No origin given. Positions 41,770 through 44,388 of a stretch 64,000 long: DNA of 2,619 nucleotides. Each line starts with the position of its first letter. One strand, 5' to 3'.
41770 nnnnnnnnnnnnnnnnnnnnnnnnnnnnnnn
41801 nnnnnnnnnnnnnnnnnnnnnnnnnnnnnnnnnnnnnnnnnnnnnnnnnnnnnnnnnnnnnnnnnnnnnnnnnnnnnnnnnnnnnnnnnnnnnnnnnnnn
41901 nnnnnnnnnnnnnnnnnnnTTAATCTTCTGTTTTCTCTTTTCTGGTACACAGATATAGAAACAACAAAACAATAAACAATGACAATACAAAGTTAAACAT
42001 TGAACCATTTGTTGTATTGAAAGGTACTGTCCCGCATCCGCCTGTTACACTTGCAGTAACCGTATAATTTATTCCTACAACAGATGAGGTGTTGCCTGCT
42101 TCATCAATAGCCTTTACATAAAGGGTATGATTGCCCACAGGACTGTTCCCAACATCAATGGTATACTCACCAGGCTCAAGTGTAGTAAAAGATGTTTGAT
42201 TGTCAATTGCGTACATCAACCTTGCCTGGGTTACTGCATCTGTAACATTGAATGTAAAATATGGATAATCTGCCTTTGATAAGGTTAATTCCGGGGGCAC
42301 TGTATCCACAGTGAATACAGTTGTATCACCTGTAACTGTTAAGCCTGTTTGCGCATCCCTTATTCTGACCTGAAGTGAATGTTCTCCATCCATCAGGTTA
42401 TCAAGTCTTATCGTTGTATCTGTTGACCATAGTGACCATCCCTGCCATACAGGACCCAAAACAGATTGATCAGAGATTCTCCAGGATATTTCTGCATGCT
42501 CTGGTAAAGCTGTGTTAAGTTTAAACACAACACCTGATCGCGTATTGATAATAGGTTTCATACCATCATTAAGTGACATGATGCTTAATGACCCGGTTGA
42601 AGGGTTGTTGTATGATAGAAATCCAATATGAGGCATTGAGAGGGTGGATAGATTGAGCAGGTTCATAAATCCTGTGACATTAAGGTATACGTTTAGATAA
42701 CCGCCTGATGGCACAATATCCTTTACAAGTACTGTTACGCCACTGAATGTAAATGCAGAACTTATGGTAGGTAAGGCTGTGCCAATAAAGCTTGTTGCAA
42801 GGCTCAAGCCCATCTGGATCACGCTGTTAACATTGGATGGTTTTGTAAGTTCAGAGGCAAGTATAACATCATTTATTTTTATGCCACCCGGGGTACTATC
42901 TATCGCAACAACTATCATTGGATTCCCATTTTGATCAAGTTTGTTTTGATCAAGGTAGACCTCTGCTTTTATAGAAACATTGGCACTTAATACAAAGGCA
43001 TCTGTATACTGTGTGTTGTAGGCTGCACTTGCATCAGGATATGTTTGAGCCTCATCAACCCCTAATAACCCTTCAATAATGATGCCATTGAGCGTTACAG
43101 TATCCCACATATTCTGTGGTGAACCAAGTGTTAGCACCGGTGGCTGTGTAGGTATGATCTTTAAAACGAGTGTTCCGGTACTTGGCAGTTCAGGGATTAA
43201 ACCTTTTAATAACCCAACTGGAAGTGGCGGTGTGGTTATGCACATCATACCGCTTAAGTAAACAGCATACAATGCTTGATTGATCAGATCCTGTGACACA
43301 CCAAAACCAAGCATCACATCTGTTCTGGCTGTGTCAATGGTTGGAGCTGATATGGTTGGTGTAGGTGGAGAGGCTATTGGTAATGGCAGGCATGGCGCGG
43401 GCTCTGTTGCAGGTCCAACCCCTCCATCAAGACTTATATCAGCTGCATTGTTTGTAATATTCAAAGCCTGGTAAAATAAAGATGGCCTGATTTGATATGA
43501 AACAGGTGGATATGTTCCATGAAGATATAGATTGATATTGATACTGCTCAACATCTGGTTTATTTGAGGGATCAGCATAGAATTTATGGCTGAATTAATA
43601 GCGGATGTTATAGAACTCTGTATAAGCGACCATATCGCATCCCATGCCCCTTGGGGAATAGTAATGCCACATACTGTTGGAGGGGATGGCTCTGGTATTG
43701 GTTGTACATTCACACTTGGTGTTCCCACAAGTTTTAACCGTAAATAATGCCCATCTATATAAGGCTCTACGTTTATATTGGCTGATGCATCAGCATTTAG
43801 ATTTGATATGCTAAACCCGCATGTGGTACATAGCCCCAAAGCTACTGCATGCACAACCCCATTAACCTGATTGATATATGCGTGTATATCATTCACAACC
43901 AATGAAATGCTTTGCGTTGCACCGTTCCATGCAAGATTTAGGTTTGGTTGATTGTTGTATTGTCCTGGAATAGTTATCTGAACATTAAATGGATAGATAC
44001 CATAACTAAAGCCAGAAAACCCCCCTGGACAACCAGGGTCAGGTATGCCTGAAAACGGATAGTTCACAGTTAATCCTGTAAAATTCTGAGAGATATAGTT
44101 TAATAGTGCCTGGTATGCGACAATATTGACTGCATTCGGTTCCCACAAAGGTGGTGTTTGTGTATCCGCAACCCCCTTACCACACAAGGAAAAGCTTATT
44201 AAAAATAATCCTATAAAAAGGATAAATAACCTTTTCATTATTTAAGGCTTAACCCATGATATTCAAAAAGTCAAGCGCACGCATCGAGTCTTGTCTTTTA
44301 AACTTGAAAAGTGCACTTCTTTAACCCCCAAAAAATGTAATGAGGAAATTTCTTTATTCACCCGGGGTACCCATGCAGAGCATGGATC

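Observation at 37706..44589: Two same-orientation MITEs bracket a 6.5-kb cell-surface cassette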

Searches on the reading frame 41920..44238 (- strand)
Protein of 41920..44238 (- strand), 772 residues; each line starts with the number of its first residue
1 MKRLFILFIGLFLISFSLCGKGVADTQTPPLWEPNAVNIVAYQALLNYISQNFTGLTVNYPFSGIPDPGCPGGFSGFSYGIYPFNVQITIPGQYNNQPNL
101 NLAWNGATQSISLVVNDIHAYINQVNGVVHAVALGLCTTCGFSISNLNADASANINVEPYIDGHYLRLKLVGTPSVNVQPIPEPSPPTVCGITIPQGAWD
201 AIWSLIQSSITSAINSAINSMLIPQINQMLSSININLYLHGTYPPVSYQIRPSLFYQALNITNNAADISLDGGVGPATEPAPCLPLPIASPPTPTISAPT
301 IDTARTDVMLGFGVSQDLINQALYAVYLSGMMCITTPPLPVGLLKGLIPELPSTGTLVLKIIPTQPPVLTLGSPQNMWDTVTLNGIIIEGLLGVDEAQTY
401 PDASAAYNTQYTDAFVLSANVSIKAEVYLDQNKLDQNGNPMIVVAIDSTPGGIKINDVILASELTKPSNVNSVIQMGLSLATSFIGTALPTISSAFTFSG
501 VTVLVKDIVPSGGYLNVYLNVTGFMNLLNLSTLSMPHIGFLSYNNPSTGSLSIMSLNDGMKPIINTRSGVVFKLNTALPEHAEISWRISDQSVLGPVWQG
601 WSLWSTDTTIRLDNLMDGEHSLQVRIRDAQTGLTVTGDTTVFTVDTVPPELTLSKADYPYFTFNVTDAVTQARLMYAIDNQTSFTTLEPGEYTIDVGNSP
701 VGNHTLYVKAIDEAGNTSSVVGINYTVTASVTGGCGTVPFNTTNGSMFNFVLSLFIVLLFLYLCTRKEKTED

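Call 10: search_protein_families(library=pfam, proteins=[window:41920-44238:-], max_evalue=0.01)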
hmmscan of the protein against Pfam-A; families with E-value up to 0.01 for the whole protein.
window:41920-44238:- (772 aa): 2 families
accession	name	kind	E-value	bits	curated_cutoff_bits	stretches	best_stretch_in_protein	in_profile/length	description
PF19077.6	Big_13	-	3.4e-07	31.1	27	1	658-726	28-99/102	Bacterial Ig-like domain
PF07495.19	Y_Y_Y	-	0.00083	19.7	26.6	0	681-696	29-44/65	Y_Y_Y domain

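Call 16: search_protein_families(library=ncbifam, proteins=[window:41920-44238:-], max_evalue=0.01)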
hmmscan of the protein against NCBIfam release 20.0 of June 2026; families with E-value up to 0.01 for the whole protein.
window:41920-44238:- (772 aa): 2 families
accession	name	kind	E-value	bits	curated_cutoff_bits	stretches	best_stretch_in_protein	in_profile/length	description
NF047446.1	barrel_OmpL47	domain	0.00085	19.7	40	1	691-727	32-68/68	OmpL47-type beta-barrel domain-containing protein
NF047441.1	Lepto_OmpL47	equivalog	0.0093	15.6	250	0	672-727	272-322/336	multi-beta-barrel domain surface protein OmpL47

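Call 17: find_encoding_contigs(protein=window:41920-44238:-, flank=10000, max_places=10)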
Protein window:41920-44238:- (772 aa): no gene with exactly this product is on record in the collection.

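Call 27: find_homologous_proteins(query=window:41920-44238:-)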
Query window:41920-44238:- (772 aa): 10 proteins with E <= 0.001 among 8000 candidates.
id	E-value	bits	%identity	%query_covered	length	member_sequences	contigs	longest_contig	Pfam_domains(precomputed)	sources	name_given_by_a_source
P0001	0.0e+0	1718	99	100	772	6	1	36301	PF19077.7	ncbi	ncbi:MAG: hypothetical protein ACP5OF_00630 [bacterium]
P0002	0.0e+0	1480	84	100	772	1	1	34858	-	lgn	-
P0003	0.0e+0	1386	79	99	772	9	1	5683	PF19077.7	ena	-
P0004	0.0e+0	1347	76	100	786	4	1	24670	PF19077.7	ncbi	-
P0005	0.0e+0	1329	75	100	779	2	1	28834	PF19077.7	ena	-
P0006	0.0e+0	1315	77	97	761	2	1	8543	PF19077.7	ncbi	-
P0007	0.0e+0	1234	71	100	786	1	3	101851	PF19077.7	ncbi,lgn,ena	-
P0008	0.0e+0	1232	72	100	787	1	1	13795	PF19077.7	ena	-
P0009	2.0e-267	908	55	99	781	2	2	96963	PF19077.7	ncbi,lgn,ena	-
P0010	1.8e-209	716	58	70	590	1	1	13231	PF19077.7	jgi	-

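Call 29: find_encoding_contigs(protein=P0002, flank=10000, max_places=2)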
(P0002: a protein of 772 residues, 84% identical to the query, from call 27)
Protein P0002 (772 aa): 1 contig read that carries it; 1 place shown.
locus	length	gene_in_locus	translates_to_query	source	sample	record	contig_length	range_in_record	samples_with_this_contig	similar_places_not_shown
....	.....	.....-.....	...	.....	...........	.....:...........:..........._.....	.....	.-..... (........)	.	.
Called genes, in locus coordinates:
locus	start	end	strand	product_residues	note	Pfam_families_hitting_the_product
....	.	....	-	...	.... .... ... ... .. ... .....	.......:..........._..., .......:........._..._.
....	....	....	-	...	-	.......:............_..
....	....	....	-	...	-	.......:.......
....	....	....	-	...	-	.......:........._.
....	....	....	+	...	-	-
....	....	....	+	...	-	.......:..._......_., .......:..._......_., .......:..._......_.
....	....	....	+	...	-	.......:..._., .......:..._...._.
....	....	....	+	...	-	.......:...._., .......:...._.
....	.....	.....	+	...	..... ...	-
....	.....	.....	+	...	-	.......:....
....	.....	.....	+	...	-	-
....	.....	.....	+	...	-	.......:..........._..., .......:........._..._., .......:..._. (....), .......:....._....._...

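Call 30: find_encoding_contigs(protein=P0007, flank=10000, max_places=2)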
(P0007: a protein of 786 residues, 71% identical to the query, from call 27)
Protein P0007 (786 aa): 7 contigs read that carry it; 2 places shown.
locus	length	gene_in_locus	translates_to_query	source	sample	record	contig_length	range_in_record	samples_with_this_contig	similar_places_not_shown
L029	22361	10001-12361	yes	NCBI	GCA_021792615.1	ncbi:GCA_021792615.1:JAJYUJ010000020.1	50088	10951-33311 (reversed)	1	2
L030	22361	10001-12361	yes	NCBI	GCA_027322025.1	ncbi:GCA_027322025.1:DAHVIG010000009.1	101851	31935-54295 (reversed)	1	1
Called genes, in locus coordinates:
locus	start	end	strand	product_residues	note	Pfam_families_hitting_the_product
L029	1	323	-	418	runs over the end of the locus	PF04389:Peptidase_M28, PF01546:Peptidase_M20 (faint)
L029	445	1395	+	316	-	PF00005:ABC_tran, PF13175:AAA_15 (faint), PF13304:AAA_21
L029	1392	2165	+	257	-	PF01061:ABC2_membrane, PF12679:ABC2_membrane_2, PF12698:ABC2_membrane_3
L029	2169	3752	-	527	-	PF00083:Sugar_tr, PF13347:MFS_2, PF07690:MFS_1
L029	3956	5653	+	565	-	PF01565:FAD_binding_4, PF02913:FAD-oxidase_C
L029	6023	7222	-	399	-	PF22020:RlmL_1st, PF02926:THUMP (weak), PF01170:UPF0020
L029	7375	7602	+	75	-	PF04014:MazE_antitoxin (weak)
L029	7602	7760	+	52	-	-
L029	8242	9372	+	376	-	-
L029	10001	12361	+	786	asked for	PF19077:Big_13 (faint)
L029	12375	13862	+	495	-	PF00691:OmpA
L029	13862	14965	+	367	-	-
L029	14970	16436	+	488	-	PF13620:CarboxypepD_reg, PF13715:CarbopepD_reg_2, PF04041:Glyco_hydro_130 (faint)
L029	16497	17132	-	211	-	PF03544:TonB_C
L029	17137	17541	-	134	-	PF02472:ExbD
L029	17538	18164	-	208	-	PF01618:MotA_ExbB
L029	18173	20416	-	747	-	PF13620:CarboxypepD_reg, PF07715:Plug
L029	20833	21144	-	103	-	-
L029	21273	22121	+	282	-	PF01435:Peptidase_M48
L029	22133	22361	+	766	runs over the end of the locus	PF02861:Clp_N, PF13191:AAA_16, PF00004:AAA, PF17871:AAA_lid_9, PF00158:Sigma54_activat (weak), PF07724:AAA_2, PF07728:AAA_5, PF10431:ClpB_D2-small, +13 more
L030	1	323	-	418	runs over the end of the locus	PF04389:Peptidase_M28, PF01546:Peptidase_M20 (faint)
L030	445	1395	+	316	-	PF00005:ABC_tran, PF13175:AAA_15 (faint), PF13304:AAA_21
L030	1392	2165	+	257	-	PF01061:ABC2_membrane, PF12679:ABC2_membrane_2, PF12698:ABC2_membrane_3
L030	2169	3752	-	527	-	PF00083:Sugar_tr, PF13347:MFS_2, PF07690:MFS_1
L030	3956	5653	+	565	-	PF01565:FAD_binding_4, PF02913:FAD-oxidase_C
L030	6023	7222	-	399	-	PF22020:RlmL_1st, PF02926:THUMP (weak), PF01170:UPF0020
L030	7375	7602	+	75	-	PF04014:MazE_antitoxin (weak)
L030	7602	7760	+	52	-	-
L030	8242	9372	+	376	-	-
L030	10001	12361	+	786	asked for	PF19077:Big_13 (faint)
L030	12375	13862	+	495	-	PF00691:OmpA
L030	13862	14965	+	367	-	-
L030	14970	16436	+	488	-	PF13620:CarboxypepD_reg, PF13715:CarbopepD_reg_2, PF04041:Glyco_hydro_130 (faint)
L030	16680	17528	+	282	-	PF01435:Peptidase_M48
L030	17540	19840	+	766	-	PF02861:Clp_N, PF13191:AAA_16, PF00004:AAA, PF17871:AAA_lid_9, PF00158:Sigma54_activat (weak), PF07724:AAA_2, PF07728:AAA_5, PF10431:ClpB_D2-small, +13 more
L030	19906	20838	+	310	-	PF00005:ABC_tran, PF13304:AAA_21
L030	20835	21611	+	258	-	PF01061:ABC2_membrane (weak), PF12679:ABC2_membrane_2, PF12698:ABC2_membrane_3, PF13346:ABC2_membrane_5 (weak)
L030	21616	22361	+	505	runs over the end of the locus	PF23357:DUF7088, PF09822:ABC_transp_aux, PF14258:DUF4350 (weak), PF23355:IFT52_GIFT (faint)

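Call 31: find_encoding_contigs(protein=P0009, flank=10000, max_places=2)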
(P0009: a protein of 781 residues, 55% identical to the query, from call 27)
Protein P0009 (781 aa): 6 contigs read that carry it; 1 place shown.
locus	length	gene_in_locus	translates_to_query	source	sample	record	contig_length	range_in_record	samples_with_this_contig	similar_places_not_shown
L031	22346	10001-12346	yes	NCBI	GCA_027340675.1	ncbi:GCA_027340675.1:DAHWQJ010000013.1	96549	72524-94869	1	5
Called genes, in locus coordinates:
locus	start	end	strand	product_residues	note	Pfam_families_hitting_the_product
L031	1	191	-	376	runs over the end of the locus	PF13353:Fer4_12 (weak), PF04055:Radical_SAM, PF13186:SPASM (weak)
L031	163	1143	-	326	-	PF00490:ALAD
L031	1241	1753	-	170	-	PF04306:DUF456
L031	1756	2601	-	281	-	PF17848:Zn_ribbon_ACC, PF01039:Carboxyl_trans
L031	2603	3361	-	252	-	PF23023:Anti-Pycsar_Apyc1 (weak), PF12706:Lactamase_B_2, PF02112:PDEase_II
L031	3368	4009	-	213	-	PF00027:cNMP_binding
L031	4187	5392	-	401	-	PF01676:Metalloenzyme, PF10143:PhosphMutase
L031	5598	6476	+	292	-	-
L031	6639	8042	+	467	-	-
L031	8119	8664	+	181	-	PF07638:Sigma70_ECF (weak), PF04542:Sigma70_r2, PF08281:Sigma70_r4_2, PF04545:Sigma70_r4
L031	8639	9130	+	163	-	-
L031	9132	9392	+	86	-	-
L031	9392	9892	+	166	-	-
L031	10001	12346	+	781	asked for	PF19077:Big_13 (faint)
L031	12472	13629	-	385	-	-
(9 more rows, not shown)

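Call 39: find_encoding_contigs(protein=P0004, flank=10000, max_places=2)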
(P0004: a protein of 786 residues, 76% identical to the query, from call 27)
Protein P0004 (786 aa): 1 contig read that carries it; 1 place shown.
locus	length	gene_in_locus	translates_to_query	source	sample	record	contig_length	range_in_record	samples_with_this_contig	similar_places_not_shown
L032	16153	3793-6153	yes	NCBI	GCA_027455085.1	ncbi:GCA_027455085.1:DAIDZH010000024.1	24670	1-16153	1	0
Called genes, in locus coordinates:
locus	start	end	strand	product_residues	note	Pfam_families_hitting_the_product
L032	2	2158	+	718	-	?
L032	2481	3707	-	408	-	PF22020:RlmL_1st, PF02926:THUMP (weak), PF01170:UPF0020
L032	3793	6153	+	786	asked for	PF19077:Big_13 (faint)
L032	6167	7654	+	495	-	PF00691:OmpA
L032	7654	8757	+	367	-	-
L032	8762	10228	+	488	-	PF13620:CarboxypepD_reg, PF13715:CarbopepD_reg_2, PF04041:Glyco_hydro_130 (faint)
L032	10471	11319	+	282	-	PF01435:Peptidase_M48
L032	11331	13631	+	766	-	PF02861:Clp_N, PF13191:AAA_16 (weak), PF23569:NBD_SMAX1 (weak), PF00004:AAA, PF17871:AAA_lid_9, PF07724:AAA_2, PF07728:AAA_5, PF10431:ClpB_D2-small, +12 more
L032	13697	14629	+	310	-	PF00005:ABC_tran, PF13304:AAA_21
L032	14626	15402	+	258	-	PF01061:ABC2_membrane (weak), PF12679:ABC2_membrane_2, PF12698:ABC2_membrane_3, PF13346:ABC2_membrane_5 (weak)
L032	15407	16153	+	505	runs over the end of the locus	PF23357:DUF7088, PF09822:ABC_transp_aux, PF14258:DUF4350 (weak), PF23355:IFT52_GIFT (weak)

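Call 40: find_encoding_contigs(protein=P0005, flank=10000, max_places=2)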
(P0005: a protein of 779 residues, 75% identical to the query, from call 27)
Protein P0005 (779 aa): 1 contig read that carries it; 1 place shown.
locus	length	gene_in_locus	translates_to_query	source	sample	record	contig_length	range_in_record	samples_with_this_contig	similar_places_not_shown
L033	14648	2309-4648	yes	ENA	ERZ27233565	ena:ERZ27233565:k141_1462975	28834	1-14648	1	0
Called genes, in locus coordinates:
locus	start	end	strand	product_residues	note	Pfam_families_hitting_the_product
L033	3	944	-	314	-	?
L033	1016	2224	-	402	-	PF22020:RlmL_1st, PF01170:UPF0020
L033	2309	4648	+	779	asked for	PF19077:Big_13 (faint)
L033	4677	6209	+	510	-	PF00691:OmpA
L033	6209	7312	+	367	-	-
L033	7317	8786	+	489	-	PF14686:fn3_3 (faint), PF13620:CarboxypepD_reg, PF13715:CarbopepD_reg_2, PF04041:Glyco_hydro_130 (weak)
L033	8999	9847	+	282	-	PF01435:Peptidase_M48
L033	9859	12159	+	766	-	PF02861:Clp_N, PF13191:AAA_16, PF23569:NBD_SMAX1 (weak), PF00004:AAA, PF17871:AAA_lid_9, PF07724:AAA_2, PF07728:AAA_5, PF10431:ClpB_D2-small, +14 more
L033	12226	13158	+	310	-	PF00005:ABC_tran, PF13304:AAA_21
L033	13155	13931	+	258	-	PF01061:ABC2_membrane, PF12679:ABC2_membrane_2, PF12698:ABC2_membrane_3, PF13346:ABC2_membrane_5 (weak)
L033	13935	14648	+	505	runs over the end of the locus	PF23357:DUF7088, PF09822:ABC_transp_aux, PF23355:IFT52_GIFT (weak)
